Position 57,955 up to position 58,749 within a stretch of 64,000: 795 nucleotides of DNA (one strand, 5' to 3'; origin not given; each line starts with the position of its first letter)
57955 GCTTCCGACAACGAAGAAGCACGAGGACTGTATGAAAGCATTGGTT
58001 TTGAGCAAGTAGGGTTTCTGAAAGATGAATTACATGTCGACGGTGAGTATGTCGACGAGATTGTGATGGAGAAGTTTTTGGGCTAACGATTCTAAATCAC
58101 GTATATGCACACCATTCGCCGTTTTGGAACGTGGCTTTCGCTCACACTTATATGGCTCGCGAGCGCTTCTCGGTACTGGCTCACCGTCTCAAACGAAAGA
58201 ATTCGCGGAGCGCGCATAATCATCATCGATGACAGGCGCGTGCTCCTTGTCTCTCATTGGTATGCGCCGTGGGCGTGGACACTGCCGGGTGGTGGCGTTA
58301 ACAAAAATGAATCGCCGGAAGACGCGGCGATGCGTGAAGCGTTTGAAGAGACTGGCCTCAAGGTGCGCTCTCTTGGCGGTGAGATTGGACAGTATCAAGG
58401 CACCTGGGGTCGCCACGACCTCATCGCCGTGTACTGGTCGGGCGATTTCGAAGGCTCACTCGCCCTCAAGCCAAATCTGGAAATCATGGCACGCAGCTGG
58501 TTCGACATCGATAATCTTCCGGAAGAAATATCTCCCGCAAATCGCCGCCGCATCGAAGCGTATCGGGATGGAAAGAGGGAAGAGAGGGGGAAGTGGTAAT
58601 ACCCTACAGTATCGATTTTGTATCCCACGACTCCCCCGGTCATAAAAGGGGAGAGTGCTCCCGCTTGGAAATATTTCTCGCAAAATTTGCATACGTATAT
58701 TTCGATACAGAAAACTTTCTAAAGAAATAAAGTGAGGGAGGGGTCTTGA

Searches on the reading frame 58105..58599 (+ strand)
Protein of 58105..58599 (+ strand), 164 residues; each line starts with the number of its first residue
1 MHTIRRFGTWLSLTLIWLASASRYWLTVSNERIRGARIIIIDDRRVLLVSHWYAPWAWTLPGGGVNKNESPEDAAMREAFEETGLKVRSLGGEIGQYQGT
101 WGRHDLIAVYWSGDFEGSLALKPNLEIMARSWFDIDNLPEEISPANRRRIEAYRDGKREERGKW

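Call 6: search_protein_families(library=pfam, proteins=[window:58105-58599:+], max_evalue=0.001)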
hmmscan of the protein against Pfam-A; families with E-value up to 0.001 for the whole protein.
window:58105-58599:+ (164 aa): 1 family
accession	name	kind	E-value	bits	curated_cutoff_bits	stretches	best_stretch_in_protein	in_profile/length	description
PF00293.34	NUDIX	-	7.3e-22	78.3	21.1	1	33-150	3-131/134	NUDIX domain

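Call 41: search_protein_families(library=ncbifam, proteins=[window:58105-58599:+], max_evalue=0.01)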
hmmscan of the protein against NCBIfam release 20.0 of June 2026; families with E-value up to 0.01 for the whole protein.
window:58105-58599:+ (164 aa): 22 families
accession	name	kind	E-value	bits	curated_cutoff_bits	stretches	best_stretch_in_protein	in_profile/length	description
NF041652.1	Nud_hyd_Dein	equivalog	3.5e-11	43.6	200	1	34-90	14-77/152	Nudix hydrolase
NF001934.0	PRK00714.1-1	equivalog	2.1e-08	33.8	241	1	37-88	12-63/176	RNA pyrophosphohydrolase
NF001938.0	PRK00714.1-5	equivalog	2.8e-08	33.3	116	1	51-96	40-85/172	RNA pyrophosphohydrolase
TIGR00052.1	TIGR00052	subfamily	6.3e-08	32.4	79.55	1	39-110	60-134/188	nudix-type nucleoside diphosphatase, YffH/AdpP family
TIGR02705.1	nudix_YtkD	equivalog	3.6e-07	29.9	154.4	1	57-104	46-92/156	RNA deprotection pyrophosphohydrolase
NF001937.0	PRK00714.1-4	equivalog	1.1e-06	28.4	139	1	37-89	12-64/161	RNA pyrophosphohydrolase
NF001935.0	PRK00714.1-2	equivalog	3e-06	26.9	259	1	38-90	13-65/183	RNA pyrophosphohydrolase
NF006530.0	PRK08999.1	equivalog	8.5e-06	25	245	1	45-118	19-95/315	Nudix family hydrolase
NF008044.0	PRK10776.1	equivalog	1.1e-05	25.3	148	1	57-90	32-65/130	8-oxo-dGTP diphosphatase MutT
NF052459.1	OxoGTPPhMutT1Mycb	equivalog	3.8e-05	22.9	475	1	57-150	30-121/292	8-oxo-(d)GTP phosphatase MutT1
NF001299.0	PRK00241.1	equivalog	4.7e-05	23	158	1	39-140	141-240/263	NAD(+) diphosphatase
NF006961.0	PRK09438.1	equivalog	4.8e-05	22.9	103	1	38-89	14-65/151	dihydroneopterin triphosphate diphosphatase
NF008003.0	PRK10729.1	equivalog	8.6e-05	21.9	248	1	37-89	71-123/210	ADP-ribose diphosphatase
NF003787.0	PRK05379.1-4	equivalog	0.00015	20.9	449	1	40-88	215-265/346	bifunctional nicotinamide-nucleotide adenylyltransferase/Nudix hydroxylase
NF003788.0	PRK05379.1-5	equivalog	0.00023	20.6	354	1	39-88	219-270/351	bifunctional nicotinamide-nucleotide adenylyltransferase/Nudix hydroxylase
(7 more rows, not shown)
